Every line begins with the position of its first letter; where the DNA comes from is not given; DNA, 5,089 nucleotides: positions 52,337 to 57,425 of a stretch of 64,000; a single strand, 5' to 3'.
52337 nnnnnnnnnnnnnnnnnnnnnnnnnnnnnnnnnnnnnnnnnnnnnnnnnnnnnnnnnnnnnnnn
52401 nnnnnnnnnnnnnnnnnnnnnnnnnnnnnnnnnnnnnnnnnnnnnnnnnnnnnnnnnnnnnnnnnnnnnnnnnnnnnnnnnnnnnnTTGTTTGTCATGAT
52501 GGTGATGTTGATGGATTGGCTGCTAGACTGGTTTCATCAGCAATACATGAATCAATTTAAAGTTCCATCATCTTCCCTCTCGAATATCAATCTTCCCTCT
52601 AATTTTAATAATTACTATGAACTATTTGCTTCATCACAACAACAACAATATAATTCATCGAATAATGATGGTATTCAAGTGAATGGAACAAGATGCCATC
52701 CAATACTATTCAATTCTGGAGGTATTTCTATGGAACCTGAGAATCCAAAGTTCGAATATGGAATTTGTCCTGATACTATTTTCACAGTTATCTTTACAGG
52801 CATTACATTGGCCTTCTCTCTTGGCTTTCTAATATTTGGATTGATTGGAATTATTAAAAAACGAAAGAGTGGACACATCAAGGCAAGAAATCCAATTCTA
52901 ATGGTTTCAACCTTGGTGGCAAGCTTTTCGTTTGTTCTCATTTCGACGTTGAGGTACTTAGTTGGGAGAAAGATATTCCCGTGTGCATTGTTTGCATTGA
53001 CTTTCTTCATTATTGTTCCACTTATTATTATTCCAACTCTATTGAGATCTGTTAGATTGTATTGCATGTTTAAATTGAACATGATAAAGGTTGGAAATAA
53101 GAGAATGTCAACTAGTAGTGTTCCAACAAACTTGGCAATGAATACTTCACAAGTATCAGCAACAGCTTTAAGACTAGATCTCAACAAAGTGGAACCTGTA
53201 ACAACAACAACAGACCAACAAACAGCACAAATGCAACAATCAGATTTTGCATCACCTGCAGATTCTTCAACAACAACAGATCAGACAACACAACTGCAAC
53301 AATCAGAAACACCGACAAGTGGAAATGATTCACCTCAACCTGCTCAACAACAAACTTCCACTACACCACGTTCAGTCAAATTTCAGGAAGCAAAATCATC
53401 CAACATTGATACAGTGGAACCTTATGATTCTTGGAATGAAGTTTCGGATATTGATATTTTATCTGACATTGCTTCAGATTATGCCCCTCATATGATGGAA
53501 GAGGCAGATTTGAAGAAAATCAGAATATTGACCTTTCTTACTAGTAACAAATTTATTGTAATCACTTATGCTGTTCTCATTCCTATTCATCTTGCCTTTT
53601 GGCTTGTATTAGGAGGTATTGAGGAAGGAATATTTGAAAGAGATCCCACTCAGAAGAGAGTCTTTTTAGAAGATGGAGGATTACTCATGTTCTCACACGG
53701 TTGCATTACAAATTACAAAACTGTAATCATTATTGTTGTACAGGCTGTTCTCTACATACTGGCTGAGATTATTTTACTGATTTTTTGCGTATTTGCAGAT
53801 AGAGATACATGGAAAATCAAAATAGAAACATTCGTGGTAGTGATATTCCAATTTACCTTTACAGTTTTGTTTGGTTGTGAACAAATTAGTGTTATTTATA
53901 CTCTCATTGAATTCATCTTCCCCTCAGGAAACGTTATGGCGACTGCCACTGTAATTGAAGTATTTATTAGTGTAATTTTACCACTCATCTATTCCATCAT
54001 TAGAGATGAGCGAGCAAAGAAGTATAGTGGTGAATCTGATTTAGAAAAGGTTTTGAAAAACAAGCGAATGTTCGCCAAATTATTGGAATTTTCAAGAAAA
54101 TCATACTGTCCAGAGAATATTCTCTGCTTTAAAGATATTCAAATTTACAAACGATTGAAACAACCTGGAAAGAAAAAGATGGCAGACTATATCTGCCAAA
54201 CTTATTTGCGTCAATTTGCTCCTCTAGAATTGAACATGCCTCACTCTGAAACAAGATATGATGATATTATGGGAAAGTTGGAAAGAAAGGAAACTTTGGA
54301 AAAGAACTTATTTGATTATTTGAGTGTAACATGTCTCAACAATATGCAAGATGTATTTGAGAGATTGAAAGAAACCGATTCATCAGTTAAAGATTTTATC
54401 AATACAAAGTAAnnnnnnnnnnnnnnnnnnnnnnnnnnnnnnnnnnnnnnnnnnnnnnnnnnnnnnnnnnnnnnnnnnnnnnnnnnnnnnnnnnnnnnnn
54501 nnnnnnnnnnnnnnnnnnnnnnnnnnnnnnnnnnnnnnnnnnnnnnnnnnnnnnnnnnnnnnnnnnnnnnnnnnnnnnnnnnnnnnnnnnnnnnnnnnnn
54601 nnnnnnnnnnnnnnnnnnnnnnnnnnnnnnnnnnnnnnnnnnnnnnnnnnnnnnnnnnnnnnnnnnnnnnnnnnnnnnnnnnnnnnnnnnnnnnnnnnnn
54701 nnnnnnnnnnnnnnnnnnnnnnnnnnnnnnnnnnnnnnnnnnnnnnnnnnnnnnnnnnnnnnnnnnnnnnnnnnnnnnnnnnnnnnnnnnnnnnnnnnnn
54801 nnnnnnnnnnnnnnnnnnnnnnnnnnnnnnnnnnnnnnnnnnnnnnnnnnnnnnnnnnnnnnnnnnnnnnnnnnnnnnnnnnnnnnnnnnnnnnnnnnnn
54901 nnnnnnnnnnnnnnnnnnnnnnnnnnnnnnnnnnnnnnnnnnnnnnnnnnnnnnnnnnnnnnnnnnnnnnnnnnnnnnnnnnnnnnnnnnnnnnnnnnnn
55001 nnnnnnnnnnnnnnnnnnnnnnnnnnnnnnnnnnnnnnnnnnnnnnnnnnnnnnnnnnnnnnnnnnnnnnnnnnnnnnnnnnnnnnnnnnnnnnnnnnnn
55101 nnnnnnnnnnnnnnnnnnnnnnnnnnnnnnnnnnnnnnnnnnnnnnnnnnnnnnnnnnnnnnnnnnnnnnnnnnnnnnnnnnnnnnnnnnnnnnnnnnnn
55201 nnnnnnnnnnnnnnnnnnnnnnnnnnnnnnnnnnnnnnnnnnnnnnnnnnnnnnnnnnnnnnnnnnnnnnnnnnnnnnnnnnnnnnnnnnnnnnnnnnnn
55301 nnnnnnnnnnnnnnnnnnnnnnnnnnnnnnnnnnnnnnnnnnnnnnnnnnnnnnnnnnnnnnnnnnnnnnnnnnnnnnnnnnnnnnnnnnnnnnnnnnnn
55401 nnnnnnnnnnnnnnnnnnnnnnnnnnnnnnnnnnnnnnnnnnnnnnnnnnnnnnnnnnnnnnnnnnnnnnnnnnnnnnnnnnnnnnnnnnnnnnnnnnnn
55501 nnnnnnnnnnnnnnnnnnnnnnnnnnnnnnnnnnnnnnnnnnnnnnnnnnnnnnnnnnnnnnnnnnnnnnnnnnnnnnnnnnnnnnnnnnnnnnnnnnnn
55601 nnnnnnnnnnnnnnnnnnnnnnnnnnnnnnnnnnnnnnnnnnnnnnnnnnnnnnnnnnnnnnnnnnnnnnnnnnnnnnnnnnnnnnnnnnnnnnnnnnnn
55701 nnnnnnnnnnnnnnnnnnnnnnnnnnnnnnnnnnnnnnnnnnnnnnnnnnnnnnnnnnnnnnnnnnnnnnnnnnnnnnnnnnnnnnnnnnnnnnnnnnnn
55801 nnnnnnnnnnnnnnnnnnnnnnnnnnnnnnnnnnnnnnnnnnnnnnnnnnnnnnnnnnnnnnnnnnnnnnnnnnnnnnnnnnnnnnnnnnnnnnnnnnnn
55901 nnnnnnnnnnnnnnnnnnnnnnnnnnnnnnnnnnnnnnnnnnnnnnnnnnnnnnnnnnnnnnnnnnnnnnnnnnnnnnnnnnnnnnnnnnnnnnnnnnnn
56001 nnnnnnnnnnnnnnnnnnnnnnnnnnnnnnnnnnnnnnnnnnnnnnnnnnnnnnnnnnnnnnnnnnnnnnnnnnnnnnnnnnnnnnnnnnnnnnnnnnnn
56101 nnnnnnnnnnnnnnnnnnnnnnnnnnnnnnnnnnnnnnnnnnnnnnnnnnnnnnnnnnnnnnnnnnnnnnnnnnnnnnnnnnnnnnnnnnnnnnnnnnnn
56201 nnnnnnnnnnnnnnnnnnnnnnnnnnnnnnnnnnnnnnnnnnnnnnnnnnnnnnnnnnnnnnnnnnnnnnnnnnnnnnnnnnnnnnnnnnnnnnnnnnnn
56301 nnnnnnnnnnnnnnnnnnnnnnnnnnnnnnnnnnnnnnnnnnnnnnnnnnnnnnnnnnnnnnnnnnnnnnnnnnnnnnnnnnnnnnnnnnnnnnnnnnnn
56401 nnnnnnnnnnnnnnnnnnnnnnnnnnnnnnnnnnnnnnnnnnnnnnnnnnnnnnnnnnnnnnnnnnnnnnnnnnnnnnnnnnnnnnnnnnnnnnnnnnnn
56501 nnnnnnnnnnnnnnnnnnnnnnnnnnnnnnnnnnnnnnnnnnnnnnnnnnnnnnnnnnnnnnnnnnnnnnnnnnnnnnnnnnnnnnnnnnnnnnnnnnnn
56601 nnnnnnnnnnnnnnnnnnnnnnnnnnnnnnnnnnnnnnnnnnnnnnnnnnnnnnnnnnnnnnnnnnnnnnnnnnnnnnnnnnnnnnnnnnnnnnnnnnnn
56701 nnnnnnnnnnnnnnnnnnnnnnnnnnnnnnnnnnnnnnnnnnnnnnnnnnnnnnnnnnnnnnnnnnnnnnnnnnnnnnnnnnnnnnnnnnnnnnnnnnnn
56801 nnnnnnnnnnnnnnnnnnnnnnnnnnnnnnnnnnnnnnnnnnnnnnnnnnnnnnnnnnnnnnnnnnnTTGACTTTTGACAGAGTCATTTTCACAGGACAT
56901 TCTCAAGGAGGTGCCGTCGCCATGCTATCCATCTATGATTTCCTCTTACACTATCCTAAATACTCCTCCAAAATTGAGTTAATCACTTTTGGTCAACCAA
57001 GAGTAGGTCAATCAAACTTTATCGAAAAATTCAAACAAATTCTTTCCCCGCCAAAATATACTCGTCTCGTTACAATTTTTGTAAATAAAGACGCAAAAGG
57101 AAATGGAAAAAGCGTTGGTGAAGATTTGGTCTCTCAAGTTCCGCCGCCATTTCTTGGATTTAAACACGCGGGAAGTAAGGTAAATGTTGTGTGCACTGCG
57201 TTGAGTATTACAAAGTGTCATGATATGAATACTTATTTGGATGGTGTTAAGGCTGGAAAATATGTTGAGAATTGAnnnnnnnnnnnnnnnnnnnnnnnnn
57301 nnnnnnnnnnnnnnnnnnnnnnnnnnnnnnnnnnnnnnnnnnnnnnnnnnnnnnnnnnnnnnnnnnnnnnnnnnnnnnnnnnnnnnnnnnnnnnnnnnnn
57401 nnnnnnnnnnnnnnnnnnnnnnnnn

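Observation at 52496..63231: Two paralogous 7TM receptor-RGS fusion genes about 9 kb apart on the same strand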

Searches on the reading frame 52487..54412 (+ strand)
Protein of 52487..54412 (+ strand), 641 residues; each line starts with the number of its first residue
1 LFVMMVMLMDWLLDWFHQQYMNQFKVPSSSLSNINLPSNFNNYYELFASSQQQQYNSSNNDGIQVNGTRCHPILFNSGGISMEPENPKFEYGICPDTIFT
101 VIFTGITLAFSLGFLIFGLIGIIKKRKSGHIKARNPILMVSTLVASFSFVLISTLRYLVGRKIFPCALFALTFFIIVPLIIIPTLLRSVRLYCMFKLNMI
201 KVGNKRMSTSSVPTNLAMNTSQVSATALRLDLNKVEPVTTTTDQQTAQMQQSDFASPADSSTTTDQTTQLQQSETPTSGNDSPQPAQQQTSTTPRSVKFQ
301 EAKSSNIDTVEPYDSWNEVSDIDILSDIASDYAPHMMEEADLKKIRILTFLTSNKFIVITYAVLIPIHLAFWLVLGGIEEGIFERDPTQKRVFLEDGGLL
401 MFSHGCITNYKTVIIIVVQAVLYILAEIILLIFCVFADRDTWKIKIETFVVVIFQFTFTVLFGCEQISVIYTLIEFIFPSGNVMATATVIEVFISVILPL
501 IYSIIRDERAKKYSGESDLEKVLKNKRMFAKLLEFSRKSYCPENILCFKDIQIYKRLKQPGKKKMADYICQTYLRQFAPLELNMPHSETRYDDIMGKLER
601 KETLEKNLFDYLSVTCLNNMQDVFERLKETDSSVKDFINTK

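Call 3: search_protein_families(library=pfam, proteins=[window:52487-54412:+], max_evalue=1)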
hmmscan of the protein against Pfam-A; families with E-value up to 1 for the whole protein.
window:52487-54412:+ (641 aa): 2 families
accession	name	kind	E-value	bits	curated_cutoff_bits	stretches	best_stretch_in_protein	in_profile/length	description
PF00615.24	RGS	-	5.2e-05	24.1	23.9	1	519-621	2-101/117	Regulator of G protein signaling domain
PF10716.14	NdhL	-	0.22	11.9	25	1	346-403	8-65/76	NADH dehydrogenase transmembrane subunit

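Call 12: find_homologous_proteins(query=window:52496-54409:+)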
Query window:52496-54409:+ (638 aa): 3 proteins with E <= 0.001 among 8000 candidates.
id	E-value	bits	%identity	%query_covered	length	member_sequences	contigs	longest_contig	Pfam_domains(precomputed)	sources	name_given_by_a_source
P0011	0.0e+0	1427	100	100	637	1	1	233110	-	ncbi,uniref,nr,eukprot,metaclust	ncbi:predicted protein [Naegleria gruberi]|uniref:Predicted protein n=1 Tax=Naegleria gruberi TaxID=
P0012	2.1e-126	441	44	75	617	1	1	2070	-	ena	-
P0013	4.2e-97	344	41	67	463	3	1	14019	-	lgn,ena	-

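Call 74: predict_structure(alignment_id=A5)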
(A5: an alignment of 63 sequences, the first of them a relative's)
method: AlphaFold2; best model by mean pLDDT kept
length: 637 residues; sequences in the alignment: 63
mean_pLDDT: 78.9   pTM: 0.67
mean pLDDT of the five models: 78.9, 78.9, 77.9, 77.1, 76.7
residues with pLDDT >= 90: 354; 70-90: 94; 50-70: 48; < 50: 141
segments of 3 or more residues with pLDDT < 50: 31-36, 45-58, 211-233, 235-311, 313-317, 321-329
pLDDT, mean of each block of 10 residues (from residue 1): 71 68 52 49 48 46 75 89 91 95 98 98 93 96 95 96 93 90 94 82 57 46 43 43 40 43 40 42 44 41 44 44 46 82 94 94 95 95 93 92 92 94 96 87 96 95 83 92 97 97 80 89 95 92 96 93 95 89 93 92 95 94 95 92
secondary structure, 60 per line:
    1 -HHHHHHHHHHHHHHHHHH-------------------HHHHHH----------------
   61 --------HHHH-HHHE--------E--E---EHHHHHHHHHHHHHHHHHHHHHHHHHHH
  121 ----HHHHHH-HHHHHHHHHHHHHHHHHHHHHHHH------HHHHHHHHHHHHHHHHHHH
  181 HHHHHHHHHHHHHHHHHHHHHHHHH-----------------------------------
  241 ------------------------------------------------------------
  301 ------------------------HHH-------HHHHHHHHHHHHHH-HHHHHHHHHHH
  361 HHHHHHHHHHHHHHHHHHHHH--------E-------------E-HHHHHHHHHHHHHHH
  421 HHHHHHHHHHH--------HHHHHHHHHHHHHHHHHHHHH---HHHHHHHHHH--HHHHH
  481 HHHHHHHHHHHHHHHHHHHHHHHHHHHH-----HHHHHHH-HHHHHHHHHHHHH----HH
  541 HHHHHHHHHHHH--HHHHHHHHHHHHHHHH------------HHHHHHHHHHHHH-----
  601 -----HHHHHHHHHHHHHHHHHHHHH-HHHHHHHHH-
elements in order: H2-19 H39-44 H69-72 H94-120 H125-130 H132-155 H162-205 H335-348 H350-381 H406-431 H440-460 H464-473 H476-508 H514-520 H522-534 H539-552 H555-570 H583-595 H606-626 H628-636

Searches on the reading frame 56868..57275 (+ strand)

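Call 27: search_protein_families(library=pfam, proteins=[window:56868-57275:+], max_evalue=0.01)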
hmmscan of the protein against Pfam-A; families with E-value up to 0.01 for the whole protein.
window:56868-57275:+ (135 aa): 1 family
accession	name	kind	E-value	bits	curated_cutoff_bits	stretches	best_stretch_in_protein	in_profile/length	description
PF01764.32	Lipase_3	-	1.2e-14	54.9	22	1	5-68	64-126/140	Lipase (class 3)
